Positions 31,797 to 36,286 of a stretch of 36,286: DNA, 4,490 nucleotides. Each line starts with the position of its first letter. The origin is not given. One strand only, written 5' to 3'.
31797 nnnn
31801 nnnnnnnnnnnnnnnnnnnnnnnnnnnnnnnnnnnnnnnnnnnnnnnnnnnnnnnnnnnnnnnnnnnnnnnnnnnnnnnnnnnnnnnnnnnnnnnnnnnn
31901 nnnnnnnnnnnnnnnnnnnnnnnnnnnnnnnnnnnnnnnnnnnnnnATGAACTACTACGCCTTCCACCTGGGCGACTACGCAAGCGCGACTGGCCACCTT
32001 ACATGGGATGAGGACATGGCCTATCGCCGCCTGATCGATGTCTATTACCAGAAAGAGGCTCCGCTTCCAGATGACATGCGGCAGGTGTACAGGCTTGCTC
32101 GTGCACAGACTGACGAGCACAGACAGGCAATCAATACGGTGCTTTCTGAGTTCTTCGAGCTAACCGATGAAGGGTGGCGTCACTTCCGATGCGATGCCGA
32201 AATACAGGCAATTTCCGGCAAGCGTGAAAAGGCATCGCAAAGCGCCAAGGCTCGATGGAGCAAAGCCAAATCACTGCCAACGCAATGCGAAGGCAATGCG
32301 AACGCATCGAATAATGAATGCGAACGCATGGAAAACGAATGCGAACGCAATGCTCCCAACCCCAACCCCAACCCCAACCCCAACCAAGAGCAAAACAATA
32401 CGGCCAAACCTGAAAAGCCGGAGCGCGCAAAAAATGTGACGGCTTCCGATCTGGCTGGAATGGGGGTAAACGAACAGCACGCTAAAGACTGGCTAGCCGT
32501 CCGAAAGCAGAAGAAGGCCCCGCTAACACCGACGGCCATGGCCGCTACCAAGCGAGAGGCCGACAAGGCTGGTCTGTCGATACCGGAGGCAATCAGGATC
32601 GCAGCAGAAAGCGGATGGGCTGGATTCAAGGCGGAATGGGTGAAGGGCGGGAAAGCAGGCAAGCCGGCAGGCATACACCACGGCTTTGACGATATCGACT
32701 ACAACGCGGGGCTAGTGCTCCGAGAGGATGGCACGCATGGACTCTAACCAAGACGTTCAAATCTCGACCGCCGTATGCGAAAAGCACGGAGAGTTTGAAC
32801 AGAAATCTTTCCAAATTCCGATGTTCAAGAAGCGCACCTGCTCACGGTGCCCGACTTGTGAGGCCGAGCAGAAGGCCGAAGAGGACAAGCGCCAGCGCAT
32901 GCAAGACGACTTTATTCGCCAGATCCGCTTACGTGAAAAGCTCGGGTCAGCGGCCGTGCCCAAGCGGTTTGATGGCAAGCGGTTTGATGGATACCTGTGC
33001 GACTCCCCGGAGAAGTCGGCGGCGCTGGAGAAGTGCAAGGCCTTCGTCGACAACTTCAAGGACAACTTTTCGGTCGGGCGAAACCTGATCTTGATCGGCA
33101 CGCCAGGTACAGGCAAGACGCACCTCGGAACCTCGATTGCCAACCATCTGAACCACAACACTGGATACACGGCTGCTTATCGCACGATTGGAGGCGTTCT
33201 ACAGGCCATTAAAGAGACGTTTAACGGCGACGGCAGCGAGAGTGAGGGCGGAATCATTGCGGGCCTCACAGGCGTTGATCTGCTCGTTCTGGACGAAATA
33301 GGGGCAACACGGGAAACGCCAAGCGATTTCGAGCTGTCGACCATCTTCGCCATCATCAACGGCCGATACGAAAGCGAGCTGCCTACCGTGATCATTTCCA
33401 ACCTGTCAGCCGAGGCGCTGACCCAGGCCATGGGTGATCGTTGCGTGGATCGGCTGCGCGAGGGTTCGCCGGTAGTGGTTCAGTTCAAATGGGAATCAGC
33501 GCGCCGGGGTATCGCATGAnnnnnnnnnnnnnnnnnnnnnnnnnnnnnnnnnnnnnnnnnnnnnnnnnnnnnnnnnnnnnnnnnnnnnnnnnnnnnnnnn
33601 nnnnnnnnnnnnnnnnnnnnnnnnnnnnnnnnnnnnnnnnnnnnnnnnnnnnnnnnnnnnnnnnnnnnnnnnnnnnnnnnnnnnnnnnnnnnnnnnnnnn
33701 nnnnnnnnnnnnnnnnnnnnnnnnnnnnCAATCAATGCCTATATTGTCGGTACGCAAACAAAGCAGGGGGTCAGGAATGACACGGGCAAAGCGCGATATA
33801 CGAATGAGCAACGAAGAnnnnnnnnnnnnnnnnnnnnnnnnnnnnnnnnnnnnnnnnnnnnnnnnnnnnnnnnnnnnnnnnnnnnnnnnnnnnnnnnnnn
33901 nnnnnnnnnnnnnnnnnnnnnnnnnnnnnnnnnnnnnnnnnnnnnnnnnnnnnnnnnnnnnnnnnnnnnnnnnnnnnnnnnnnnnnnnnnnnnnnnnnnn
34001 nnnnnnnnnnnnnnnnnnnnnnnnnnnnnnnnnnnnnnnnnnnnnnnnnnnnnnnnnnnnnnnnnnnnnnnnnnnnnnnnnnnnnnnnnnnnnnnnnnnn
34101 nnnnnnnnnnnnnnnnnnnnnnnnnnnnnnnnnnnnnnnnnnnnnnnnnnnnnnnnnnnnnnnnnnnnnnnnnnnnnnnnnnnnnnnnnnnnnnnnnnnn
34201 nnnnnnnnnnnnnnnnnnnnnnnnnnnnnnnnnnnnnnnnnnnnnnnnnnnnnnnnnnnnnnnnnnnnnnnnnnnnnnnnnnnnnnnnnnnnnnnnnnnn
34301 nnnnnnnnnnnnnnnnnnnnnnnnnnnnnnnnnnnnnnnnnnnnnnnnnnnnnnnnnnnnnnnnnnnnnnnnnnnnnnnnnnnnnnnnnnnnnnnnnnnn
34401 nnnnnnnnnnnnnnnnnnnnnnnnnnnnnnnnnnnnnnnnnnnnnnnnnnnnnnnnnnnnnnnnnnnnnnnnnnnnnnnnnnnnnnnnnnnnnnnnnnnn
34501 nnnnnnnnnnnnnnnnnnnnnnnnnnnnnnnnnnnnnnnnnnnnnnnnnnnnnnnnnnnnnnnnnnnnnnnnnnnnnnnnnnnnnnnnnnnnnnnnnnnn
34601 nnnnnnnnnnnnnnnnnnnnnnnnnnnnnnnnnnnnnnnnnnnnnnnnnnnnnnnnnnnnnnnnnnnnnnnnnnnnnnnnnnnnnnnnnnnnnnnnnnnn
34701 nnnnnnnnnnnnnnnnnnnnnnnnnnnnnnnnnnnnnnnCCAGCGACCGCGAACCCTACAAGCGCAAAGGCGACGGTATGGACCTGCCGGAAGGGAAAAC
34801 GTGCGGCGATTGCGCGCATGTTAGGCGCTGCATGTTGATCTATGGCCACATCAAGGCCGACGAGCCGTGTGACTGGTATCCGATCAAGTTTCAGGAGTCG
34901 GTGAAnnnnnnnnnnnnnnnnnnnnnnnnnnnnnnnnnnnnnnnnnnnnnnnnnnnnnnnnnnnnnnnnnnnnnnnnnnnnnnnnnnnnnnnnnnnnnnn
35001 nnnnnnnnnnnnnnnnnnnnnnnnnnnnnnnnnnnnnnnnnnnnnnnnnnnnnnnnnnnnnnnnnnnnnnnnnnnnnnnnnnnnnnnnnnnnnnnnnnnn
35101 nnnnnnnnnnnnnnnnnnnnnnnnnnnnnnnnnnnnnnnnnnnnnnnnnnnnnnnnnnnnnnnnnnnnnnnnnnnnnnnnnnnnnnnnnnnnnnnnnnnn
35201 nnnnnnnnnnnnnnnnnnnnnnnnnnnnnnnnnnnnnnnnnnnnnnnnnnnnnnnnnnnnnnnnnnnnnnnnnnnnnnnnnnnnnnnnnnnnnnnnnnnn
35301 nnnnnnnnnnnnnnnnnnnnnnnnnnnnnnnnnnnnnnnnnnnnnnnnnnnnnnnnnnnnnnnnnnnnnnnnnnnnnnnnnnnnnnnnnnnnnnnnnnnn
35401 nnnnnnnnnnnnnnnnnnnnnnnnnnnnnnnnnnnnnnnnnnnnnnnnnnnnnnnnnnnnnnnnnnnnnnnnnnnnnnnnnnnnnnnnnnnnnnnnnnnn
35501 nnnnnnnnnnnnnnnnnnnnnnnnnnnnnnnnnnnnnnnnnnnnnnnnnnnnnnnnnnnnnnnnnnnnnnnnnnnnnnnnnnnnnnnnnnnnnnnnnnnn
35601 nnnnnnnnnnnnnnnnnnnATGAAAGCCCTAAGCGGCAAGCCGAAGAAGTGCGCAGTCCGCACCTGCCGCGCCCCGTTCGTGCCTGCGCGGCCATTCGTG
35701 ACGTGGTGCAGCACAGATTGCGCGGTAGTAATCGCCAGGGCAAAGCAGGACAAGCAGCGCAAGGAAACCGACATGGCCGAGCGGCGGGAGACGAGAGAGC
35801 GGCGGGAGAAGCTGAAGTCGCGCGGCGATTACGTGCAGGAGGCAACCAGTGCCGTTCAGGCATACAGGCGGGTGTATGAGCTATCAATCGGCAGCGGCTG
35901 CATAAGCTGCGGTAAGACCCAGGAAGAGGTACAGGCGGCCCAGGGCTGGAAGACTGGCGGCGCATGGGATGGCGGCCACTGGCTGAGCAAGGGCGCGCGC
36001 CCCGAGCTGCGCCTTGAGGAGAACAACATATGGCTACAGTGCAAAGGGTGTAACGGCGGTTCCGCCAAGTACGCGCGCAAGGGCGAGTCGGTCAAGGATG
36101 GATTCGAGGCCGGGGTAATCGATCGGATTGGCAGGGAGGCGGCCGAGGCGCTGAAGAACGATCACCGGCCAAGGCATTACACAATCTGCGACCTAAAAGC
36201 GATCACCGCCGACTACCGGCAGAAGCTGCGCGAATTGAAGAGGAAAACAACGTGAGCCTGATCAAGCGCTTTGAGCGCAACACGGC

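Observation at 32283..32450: Putative replication origin inside the replication-protein gene: four helically phased iterons with internal dyads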

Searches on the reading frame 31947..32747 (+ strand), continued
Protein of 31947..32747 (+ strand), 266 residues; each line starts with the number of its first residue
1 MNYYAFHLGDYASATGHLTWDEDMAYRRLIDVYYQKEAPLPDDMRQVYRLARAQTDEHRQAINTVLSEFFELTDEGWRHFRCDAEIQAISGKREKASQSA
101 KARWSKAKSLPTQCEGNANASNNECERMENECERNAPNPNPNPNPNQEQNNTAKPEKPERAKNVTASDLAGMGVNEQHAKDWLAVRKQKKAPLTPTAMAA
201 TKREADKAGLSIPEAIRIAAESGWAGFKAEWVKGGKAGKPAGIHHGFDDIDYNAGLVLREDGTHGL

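Call 63: find_related_loci(query=window:31947-32747:+, collection=genome_contigs, flank=2500)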
Query window:31947-32747:+ (266 aa) in genome_contigs; peptide patterns used: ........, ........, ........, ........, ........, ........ (x = any residue, [..] = any of these).
86 stretches matched a pattern; 6 encode a relative of the query (tblastn E <= 1e-3); 6 distinct loci.
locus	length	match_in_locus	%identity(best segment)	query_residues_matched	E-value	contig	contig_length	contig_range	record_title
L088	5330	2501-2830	70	153-266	6e-48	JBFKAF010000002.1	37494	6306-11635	MAG: Pseudomonas sp. isolate Mix_sand19.2022.05.Z.6 k141_170648_length_37494_cov_21.8870, whole genome shotgun sequence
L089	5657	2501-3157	35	1-241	9e-36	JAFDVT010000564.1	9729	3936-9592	MAG: Acidobacteria bacterium isolate SZAS-8 CK_MAG-99__564__length-9729, whole genome shotgun sequence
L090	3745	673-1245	34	1-232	3e-35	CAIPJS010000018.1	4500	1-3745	MAG: uncultured Bacteroidetes bacterium isolate Umea2p1_bin-1050 genome assembly, contig: bin-1050:18/95, whole genome s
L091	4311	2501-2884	51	1-139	1e-34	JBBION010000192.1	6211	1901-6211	MAG: Rubrivivax sp. isolate ESF170215_bin_280 NODE_10382_length_6211_cov_8.520143, whole genome shotgun sequence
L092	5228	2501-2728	47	157-232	8e-17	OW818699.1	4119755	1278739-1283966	metagenome genome assembly, chromosome: 1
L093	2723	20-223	47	173-240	3e-15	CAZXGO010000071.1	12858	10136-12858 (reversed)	MAG TPA_asm: uncultured Chitinophagales bacterium isolate SRP069133_co1_341 genome assembly, contig: NODE_5092_length_12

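Call 75: find_encoding_contigs(protein=P0005, flank=2000, max_places=1)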
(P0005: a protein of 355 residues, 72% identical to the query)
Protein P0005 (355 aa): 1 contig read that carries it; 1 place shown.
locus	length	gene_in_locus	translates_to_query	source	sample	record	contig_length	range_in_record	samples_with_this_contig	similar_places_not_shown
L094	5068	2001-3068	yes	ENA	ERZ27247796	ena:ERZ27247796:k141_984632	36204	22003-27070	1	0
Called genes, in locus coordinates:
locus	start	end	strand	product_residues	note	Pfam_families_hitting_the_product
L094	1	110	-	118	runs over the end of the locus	-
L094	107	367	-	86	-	-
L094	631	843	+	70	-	PF14549:P22_Cro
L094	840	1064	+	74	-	-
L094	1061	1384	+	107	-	-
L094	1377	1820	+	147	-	-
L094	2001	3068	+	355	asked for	PF07120:DUF1376, PF01844:HNH, PF14279:HNH_5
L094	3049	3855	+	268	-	PF01695:IstB_IS21, PF00308:Bac_DnaA, PF06068:TIP49 (faint)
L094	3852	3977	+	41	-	-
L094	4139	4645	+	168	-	-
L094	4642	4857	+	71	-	-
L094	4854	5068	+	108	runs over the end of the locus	-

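Call 78: get_annotated_region(hit=H2, flank=300)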
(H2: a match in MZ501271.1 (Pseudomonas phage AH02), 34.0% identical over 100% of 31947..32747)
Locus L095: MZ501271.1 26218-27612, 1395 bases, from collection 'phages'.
description: Pseudomonas phage AH02, complete genome.
organism: Pseudomonas phage AH02 (NCBI taxid 2869573)
taxonomy: Viruses; Duplodnaviria; Heunggongvirae; Uroviricota; Caudoviricetes
host: Pseudomonas koreensis; source: leaf of horse chestnut tree; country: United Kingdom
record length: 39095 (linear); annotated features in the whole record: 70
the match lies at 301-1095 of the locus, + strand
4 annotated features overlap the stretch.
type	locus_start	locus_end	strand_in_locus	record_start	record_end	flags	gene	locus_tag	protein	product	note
CDS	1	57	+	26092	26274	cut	40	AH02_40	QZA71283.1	Cro/Cl family transcriptional regulator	-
CDS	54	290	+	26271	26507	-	41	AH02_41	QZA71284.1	hypothetical protein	-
CDS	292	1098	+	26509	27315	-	42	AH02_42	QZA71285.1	hypothetical protein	-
CDS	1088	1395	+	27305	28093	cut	43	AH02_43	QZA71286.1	helicase loader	-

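Call 79: get_annotated_region(hit=H4, flank=300)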
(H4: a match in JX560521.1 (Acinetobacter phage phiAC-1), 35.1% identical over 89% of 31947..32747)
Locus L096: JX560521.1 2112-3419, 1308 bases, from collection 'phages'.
description: Acinetobacter phage phiAC-1, complete genome.
organism: Acinetobacter phage phiAC-1 (NCBI taxid 1229760)
taxonomy: Viruses; Duplodnaviria; Heunggongvirae; Uroviricota; Caudoviricetes
host: Acinetobacter soli KZ-1; source: sewage water; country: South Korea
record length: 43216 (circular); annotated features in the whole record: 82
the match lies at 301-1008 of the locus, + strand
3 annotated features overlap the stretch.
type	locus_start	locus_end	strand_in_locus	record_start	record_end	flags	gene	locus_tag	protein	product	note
CDS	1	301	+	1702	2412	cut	-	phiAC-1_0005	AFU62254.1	putative DNA-binding protein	-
CDS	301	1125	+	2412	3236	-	-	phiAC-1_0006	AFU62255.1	hypothetical protein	-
CDS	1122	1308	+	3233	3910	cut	-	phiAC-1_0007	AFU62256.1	hypothetical protein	-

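Call 83: fold_search(model_id=the predicted structure, library=viral)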
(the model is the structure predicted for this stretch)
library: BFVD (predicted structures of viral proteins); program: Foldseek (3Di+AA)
matches with E <= 10: 242; with E <= 0.001: 49
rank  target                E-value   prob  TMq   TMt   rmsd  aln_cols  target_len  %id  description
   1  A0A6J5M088            4.1e-15  1.00  0.39  0.46  19.2       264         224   31  Replication protein [uncultured Caudovirales phage]
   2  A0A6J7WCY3            1.7e-13  1.00  0.41  0.43  21.3       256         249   33  DUF1376 domain-containing protein [uncultured Caudovirales phage]
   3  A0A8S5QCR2            2.1e-11  1.00  0.41  0.43  14.8       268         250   25  DUF1376 domain-containing protein [Podoviridae sp. ctiwu7]
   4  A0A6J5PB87            5.9e-11  1.00  0.43  0.41  25.3       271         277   29  DUF1376 domain-containing protein [uncultured Caudovirales phage]
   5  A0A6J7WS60            6.2e-11  1.00  0.41  0.39  19.2       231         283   29  DUF1376 domain-containing protein [uncultured Caudovirales phage]
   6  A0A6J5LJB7            1.2e-10  1.00  0.40  0.41  17.1       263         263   28  DUF1376 domain-containing protein [uncultured Caudovirales phage]
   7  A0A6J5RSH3            5.5e-10  1.00  0.39  0.43  16.4       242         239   22  DUF1376 domain-containing protein [uncultured Caudovirales phage]
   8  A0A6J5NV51            1.1e-09  1.00  0.36  0.36  20.5       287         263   25  DUF1376 domain-containing protein [uncultured Caudovirales phage]
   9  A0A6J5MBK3            1.3e-09  1.00  0.39  0.39  14.4       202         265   33  Uncharacterized protein [uncultured Caudovirales phage]
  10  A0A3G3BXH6            1.7e-09  1.00  0.38  0.39  21.2       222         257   26  (no name in the UniProt tables at hand)
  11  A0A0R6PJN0            2.2e-09  1.00  0.42  0.77  12.4       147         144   35  (no name in the UniProt tables at hand)
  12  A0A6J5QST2            2.6e-09  1.00  0.34  0.33  20.9       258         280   19  DUF1376 domain-containing protein [uncultured Caudovirales phage]
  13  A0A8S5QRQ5            9.0e-09  1.00  0.39  0.35  24.3       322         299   23  DUF1376 domain-containing protein [Myoviridae sp. ctRTx89]
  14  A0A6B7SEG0            2.5e-08  1.00  0.33  0.37  23.1       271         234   22  Lin1244/Lin1753-like N-terminal domain-containing protein [Vibrio phage Seahorse]
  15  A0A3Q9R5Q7            3.4e-08  1.00  0.37  0.39  18.6       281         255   21  (no name in the UniProt tables at hand)
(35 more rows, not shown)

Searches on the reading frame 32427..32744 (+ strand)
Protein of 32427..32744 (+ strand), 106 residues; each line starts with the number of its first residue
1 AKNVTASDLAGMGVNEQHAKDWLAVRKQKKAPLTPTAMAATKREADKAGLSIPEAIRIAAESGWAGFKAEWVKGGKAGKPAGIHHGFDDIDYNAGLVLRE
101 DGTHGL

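Call 51: search_protein_families(library=pfam, proteins=[window:32427-32744:+], max_evalue=1)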
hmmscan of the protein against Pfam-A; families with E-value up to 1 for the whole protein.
window:32427-32744:+ (106 aa): 0 families

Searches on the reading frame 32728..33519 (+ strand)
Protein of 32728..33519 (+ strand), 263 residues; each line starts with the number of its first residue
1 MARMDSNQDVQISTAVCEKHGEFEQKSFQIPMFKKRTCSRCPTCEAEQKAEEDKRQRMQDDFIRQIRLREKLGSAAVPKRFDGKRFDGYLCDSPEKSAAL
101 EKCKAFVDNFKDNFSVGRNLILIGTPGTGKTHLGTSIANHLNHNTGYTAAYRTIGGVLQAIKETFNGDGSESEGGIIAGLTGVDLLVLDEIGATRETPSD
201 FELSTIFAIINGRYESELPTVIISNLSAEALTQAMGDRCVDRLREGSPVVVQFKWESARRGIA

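Call 5: search_protein_families(library=pfam, proteins=[window:32728-33519:+], max_evalue=0.01)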
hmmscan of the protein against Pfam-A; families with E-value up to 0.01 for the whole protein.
window:32728-33519:+ (263 aa): 8 families
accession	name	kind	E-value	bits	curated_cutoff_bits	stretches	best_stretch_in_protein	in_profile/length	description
PF01695.23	IstB_IS21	-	8.7e-14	52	24.1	1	118-258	93-230/238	IstB-like ATP binding protein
PF00004.35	AAA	-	1.4e-05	26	21.2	1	120-239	1-123/131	ATPase family associated with various cellular activities (AAA)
PF07728.20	AAA_5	-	0.00047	20.6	22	1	119-154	1-39/139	AAA domain (dynein-related subfamily)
PF13191.12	AAA_16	-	0.0012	19.8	32.6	1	117-150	24-57/167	AAA ATPase domain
PF13401.12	AAA_22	-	0.0016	19.2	27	1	118-243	6-83/130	AAA domain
PF06068.19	TIP49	-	0.0021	17.7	23.8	1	99-149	32-82/347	TIP49 P-loop domain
PF24883.2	NPHP3_N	-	0.0043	17.7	24.8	1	111-150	16-54/164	Nephrocystin 3, N-terminal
PF05496.18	RuvB_N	-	0.0071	16.6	27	0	104-150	20-66/159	Holliday junction DNA helicase RuvB P-loop domain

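Call 7: search_protein_families(library=phrogs, proteins=[window:32728-33519:+], max_evalue=0.001)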
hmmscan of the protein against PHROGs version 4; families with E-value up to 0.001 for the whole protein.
window:32728-33519:+ (263 aa): 7 families
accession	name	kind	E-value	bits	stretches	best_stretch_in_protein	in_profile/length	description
phrog_50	-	DNA, RNA and nucleotide metabolism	1.4e-72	246.6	1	5-262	266-513/570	DnaC-like helicase loader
phrog_3277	-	DNA, RNA and nucleotide metabolism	9.8e-35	120.8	1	117-260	10-154/168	DnaC-like helicase loader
phrog_26922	-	DNA, RNA and nucleotide metabolism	3.5e-07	31.7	1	180-246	9-73/92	DnaC-like helicase loader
phrog_27475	-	unknown function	1.2e-05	25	1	118-259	443-583/599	-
phrog_15321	-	unknown function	1.7e-05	25.9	1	180-245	5-74/93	-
phrog_168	-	DNA, RNA and nucleotide metabolism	0.00034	21.4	1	101-193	31-111/314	clamp loader of DNA polymerase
phrog_16448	-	other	0.00047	19.5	1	105-214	437-543/680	ATPase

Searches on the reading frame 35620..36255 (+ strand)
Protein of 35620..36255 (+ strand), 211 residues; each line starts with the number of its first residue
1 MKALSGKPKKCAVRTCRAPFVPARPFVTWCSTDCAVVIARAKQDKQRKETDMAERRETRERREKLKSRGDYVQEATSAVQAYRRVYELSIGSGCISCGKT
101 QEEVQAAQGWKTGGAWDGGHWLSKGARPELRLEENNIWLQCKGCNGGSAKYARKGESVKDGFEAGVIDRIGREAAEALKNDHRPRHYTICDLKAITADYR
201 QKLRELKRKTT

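Call 66: search_protein_families(library=phrogs, proteins=[window:35620-36255:+], max_evalue=0.00001)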
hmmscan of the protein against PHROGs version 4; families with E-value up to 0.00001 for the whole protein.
window:35620-36255:+ (211 aa): 4 families
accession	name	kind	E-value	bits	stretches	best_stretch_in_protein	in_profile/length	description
phrog_171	-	DNA, RNA and nucleotide metabolism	1.5e-66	226.9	1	5-209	33-224/452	NinG/ Rap DNA junction specific endonuclease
phrog_5034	-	DNA, RNA and nucleotide metabolism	5.4e-21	76.2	1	59-209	2-133/138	NinG/ Rap DNA junction specific endonuclease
phrog_12986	-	unknown function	1.4e-20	74.8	1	7-141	5-130/130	-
phrog_4916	-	unknown function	2.3e-09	37.9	1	164-209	21-66/71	-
